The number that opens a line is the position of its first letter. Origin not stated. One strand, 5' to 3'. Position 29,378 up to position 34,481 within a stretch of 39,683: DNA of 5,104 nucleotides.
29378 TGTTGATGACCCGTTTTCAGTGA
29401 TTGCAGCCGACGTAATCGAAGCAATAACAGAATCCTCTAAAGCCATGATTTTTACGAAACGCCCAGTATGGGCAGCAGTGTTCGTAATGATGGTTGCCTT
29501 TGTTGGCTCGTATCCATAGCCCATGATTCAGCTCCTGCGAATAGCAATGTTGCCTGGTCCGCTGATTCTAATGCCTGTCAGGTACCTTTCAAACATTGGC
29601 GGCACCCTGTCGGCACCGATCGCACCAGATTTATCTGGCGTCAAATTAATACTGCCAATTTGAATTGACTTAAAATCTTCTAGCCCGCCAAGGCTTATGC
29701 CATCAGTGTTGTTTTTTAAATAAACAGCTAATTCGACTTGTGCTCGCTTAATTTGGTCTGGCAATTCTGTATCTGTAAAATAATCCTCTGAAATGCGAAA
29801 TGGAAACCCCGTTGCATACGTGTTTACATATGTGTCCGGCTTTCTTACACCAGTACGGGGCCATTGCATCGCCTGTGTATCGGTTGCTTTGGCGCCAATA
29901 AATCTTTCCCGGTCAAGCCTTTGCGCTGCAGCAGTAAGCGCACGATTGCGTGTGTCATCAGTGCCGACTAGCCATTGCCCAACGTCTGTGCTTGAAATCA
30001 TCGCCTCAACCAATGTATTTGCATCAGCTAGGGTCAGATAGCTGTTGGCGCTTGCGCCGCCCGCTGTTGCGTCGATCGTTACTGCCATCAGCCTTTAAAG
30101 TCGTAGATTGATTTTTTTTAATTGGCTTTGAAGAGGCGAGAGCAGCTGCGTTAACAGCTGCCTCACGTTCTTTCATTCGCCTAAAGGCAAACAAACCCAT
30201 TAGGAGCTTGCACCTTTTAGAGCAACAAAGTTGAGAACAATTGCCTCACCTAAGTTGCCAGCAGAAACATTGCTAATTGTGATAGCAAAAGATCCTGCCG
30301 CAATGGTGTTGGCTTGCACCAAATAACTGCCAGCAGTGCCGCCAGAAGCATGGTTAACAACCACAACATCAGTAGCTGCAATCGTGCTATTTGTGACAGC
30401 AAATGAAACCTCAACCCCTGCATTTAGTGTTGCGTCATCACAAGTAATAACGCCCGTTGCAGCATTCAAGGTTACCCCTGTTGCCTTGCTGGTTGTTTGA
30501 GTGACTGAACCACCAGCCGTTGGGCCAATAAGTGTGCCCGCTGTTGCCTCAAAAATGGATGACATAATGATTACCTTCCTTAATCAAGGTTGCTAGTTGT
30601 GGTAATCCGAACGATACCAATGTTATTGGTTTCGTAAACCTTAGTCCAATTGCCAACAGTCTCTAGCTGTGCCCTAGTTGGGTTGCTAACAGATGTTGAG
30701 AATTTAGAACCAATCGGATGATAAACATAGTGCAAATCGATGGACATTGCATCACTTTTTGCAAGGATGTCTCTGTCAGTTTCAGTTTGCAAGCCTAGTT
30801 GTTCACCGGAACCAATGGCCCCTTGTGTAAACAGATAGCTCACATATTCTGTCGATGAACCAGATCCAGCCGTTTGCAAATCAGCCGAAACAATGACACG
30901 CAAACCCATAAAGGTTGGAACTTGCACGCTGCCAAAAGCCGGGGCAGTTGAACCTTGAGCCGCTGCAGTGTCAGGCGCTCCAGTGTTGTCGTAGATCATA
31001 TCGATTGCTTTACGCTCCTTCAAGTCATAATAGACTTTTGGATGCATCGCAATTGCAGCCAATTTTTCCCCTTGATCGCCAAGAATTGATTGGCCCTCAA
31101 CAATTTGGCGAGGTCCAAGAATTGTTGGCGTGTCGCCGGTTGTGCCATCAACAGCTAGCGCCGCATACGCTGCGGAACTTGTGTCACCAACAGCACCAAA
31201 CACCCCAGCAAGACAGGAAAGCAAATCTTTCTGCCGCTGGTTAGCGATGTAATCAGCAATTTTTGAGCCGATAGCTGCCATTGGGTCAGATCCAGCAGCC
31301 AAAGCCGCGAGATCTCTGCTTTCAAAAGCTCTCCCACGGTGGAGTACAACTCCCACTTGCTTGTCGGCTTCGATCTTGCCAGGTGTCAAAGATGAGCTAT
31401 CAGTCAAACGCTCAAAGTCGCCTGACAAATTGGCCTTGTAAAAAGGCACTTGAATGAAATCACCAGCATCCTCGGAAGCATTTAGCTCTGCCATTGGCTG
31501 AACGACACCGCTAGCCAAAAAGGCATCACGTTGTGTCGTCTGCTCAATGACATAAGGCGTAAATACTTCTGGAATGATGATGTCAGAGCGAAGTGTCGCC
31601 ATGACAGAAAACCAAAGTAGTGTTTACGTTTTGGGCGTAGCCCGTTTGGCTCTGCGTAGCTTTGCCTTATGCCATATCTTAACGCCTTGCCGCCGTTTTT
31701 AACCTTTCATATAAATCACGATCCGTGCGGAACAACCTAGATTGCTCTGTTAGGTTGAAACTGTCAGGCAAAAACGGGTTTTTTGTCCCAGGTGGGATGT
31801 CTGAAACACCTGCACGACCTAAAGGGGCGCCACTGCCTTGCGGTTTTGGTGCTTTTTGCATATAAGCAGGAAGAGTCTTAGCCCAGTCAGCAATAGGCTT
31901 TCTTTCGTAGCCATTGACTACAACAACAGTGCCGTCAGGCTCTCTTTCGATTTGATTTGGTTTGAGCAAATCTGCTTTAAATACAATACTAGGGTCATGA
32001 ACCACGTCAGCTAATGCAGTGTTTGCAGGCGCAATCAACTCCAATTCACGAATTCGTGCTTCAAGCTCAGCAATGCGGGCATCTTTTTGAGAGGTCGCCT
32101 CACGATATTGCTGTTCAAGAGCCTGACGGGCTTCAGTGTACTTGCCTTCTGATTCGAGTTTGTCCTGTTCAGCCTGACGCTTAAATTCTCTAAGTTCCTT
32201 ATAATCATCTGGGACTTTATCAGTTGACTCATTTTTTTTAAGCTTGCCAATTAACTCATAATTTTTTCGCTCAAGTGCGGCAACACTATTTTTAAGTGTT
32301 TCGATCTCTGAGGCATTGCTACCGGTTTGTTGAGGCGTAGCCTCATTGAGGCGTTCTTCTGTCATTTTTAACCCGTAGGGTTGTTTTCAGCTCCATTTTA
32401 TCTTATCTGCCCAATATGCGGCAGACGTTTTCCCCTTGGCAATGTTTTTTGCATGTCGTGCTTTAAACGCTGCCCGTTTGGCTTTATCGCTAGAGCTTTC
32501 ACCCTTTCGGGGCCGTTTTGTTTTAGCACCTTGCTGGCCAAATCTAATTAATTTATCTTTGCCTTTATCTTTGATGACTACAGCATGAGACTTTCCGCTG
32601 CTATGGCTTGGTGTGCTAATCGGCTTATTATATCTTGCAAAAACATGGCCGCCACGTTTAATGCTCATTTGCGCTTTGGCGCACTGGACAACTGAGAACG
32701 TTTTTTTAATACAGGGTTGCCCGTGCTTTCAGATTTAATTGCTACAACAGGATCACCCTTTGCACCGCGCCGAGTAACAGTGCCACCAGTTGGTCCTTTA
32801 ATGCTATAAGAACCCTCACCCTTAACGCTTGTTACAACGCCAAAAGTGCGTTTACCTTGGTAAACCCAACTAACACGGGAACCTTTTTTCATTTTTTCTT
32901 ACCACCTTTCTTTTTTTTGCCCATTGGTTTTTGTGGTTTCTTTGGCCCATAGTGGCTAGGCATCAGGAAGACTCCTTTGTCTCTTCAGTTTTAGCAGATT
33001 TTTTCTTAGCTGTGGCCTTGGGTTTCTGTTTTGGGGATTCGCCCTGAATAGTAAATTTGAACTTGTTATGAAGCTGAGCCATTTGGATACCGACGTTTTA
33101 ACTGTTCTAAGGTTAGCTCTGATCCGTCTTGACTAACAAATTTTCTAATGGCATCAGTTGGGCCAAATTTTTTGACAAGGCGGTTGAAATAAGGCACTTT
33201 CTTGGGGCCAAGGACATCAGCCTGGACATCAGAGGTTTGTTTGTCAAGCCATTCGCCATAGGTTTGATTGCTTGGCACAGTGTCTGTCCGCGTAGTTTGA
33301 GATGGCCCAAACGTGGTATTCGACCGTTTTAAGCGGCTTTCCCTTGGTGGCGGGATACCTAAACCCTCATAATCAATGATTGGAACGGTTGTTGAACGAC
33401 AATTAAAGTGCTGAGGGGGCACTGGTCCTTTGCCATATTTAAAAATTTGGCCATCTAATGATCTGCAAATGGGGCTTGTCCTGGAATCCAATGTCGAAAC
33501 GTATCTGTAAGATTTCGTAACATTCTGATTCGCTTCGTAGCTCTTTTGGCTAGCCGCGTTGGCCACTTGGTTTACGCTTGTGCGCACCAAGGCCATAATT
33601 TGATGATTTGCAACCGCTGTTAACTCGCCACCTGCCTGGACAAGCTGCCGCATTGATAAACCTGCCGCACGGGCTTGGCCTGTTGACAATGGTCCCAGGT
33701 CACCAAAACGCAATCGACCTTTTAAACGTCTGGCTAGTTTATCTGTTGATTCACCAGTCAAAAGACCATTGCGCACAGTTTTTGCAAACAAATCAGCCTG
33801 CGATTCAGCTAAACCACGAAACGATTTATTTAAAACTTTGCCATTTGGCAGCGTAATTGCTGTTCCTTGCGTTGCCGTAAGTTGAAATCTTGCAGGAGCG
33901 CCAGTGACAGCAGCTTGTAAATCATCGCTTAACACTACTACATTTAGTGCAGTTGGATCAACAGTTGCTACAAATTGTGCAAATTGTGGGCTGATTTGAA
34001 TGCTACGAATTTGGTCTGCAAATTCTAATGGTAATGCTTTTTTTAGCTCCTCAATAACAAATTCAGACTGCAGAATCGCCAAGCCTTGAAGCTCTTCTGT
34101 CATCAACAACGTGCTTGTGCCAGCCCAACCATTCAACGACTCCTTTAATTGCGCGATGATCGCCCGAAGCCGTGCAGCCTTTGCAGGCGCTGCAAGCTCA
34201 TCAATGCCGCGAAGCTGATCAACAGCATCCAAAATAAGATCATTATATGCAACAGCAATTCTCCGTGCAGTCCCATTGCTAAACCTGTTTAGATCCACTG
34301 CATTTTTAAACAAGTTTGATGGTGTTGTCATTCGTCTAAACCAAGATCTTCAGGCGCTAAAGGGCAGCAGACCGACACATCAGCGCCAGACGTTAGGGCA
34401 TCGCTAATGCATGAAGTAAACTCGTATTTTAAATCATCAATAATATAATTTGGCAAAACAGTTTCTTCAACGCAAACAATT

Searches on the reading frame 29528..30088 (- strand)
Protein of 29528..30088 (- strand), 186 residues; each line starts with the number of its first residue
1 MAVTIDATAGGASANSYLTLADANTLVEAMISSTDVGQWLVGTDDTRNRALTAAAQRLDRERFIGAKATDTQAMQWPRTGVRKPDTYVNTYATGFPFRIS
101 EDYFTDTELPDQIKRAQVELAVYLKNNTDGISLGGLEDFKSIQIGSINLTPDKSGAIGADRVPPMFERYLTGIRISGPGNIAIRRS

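Call 72: search_protein_families(library=pfam, proteins=[window:29528-30088:-], max_evalue=0.001)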
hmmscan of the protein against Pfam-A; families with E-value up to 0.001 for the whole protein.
window:29528-30088:- (186 aa): 1 family
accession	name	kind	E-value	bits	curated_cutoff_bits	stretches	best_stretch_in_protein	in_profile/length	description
PF20557.3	DnaT_2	-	1.8e-19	70.6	27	1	1-153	1-133/168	Putative DnaT-like ssDNA binding protein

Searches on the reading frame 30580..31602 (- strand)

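Call 50: search_protein_families(library=pfam, proteins=[window:30580-31602:-], max_evalue=0.001)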
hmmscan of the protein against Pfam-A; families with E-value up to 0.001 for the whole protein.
window:30580-31602:- (340 aa): 1 family
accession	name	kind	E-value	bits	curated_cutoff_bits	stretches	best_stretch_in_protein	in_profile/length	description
PF20036.5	Gp13-like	-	5.4e-13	49.4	26.4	1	40-325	34-305/313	Major capsid protein 13-like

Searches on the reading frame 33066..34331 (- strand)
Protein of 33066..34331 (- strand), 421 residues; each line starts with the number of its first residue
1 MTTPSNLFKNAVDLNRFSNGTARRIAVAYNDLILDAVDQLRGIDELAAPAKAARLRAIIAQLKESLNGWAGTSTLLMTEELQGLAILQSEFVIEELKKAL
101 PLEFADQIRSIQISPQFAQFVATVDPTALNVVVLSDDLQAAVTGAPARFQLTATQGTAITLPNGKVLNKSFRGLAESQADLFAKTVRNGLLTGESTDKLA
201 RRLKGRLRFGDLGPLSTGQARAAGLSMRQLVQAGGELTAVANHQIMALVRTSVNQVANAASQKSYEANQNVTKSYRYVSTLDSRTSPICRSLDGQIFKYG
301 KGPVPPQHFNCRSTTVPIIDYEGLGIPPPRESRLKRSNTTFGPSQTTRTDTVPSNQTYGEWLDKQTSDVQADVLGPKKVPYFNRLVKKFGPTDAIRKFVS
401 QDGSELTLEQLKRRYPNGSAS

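Call 50: search_protein_families(library=pfam, proteins=[window:33066-34331:-], max_evalue=0.001)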
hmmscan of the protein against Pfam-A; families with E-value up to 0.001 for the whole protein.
window:33066-34331:- (421 aa): 1 family
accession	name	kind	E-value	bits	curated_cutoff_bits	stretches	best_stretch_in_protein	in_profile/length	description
PF04233.19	Phage_Mu_F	-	6.9e-17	62.6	29.6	1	183-315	4-111/112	Phage Mu protein F like protein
